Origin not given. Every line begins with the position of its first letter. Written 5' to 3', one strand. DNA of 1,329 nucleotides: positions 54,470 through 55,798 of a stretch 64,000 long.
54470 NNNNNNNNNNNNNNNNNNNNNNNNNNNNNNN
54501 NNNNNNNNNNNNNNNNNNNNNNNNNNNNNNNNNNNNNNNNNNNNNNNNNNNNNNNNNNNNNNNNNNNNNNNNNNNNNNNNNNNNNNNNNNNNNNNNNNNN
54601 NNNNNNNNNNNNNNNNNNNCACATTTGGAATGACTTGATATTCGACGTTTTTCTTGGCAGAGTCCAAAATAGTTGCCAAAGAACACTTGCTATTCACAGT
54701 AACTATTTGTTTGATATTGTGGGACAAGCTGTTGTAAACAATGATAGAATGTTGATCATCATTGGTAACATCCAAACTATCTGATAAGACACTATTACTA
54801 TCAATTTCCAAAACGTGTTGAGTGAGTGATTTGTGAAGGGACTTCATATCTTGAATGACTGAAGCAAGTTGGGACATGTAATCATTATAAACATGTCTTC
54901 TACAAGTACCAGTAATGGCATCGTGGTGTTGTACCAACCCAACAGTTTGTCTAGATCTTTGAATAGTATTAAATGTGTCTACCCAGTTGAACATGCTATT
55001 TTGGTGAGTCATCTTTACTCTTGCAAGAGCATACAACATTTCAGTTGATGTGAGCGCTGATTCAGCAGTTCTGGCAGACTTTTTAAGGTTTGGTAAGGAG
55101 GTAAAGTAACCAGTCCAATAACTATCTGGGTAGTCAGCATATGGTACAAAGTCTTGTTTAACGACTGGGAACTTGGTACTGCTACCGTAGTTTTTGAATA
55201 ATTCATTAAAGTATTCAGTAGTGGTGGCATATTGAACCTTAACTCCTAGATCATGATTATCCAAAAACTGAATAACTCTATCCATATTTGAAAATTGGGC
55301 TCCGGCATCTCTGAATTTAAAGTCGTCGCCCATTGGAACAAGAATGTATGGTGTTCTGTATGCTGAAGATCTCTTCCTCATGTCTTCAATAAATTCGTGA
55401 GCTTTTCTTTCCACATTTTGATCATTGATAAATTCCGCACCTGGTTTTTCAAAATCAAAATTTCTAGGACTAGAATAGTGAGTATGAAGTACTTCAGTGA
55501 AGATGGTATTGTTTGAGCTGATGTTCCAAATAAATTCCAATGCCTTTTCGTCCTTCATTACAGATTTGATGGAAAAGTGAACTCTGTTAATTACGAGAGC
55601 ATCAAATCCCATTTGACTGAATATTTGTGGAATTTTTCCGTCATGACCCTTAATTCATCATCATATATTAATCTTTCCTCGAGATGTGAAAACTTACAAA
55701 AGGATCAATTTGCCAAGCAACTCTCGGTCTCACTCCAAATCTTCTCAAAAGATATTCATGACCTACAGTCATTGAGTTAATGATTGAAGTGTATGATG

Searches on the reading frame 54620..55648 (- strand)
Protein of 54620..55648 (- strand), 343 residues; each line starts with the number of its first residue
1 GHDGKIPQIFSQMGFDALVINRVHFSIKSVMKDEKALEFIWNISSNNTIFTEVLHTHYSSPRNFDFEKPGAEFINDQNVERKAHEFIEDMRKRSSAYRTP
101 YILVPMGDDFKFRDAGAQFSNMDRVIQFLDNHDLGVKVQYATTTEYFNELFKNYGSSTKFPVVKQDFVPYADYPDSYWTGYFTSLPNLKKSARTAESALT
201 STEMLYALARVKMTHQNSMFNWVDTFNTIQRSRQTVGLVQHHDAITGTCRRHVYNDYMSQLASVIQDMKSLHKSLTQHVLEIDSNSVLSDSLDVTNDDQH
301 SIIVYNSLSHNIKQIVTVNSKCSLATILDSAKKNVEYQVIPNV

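Call 11: find_homologous_proteins(query=window:54620-55648:-, max_evalue=1e-10)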
Query seq(343 aa) (343 aa): 15 proteins with E <= 1e-10 among 565 candidates.
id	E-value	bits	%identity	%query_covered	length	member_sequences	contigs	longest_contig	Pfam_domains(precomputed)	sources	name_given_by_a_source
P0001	3.7e-82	294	47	83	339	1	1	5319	PF09261.17,PF01074.29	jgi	jgi:hypothetical protein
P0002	1.4e-63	233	39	89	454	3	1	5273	PF09261.17,PF01074.29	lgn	-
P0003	6.7e-61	225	54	52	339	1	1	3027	PF01074.29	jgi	jgi:hypothetical protein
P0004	1.1e-59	221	36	99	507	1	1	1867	PF09261.17,PF03065.21,PF01074.29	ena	-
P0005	9.5e-39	152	39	60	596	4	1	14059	PF09261.17,PF07748.20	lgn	-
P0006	1.7e-38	151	40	57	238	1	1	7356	PF09261.17,PF01074.29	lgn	-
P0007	7.7e-36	142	31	99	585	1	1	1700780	PF09261.17,PF01074.29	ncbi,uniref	ncbi:lysosomal alpha-mannosidase-like isoform X2 [Drosophila tropicalis]|uniref:lysosomal alpha-mann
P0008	5.7e-30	123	33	76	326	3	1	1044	PF09261.17,PF01074.29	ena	-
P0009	9.6e-30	122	31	82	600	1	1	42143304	PF09261.17,PF01074.29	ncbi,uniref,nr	ncbi:hypothetical protein JTE90_013978 [Oedothorax gibbosus]|uniref:mannosyl-oligosaccharide 1,3-1,6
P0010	1.0e-27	116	31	80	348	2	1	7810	PF09261.17,PF01074.29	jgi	jgi:alpha-mannosidase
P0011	5.1e-26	110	31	83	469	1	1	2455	PF09261.17,PF01074.29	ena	-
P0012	9.0e-21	93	31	60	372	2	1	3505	PF01074.29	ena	-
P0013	2.0e-13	69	29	50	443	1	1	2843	PF09261.17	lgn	-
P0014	4.8e-13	67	28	50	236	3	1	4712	PF09261.17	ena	-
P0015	5.4e-11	61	25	50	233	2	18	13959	PF09261.17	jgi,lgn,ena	jgi:hypothetical protein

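Call 17: find_encoding_contigs(protein=P0001, flank=5000, max_places=3)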
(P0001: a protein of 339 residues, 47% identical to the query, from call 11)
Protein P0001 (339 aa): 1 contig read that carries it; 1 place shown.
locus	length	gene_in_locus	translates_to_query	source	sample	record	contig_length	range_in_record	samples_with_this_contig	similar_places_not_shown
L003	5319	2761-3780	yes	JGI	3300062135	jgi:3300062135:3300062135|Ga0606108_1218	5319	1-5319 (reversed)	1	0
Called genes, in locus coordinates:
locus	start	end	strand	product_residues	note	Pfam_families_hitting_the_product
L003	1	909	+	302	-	?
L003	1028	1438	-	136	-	PF01652:IF4E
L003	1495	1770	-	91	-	PF01652:IF4E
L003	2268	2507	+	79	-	PF01074:Glyco_hydro_38N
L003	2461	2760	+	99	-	PF01074:Glyco_hydro_38N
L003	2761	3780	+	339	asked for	PF01074:Glyco_hydro_38N, PF09261:Alpha-mann_mid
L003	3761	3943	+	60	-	-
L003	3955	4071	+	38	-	-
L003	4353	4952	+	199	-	-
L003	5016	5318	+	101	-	?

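Call 18: find_encoding_contigs(protein=P0003, flank=5000, max_places=3)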
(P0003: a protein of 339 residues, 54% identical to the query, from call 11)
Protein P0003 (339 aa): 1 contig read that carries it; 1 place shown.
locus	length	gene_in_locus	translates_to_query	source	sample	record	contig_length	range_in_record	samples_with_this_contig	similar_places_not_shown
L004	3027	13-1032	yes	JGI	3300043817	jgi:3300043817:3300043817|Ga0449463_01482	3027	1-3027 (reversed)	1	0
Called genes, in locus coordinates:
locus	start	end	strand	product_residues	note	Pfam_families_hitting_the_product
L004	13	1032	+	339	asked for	PF01074:Glyco_hydro_38N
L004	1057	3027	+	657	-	?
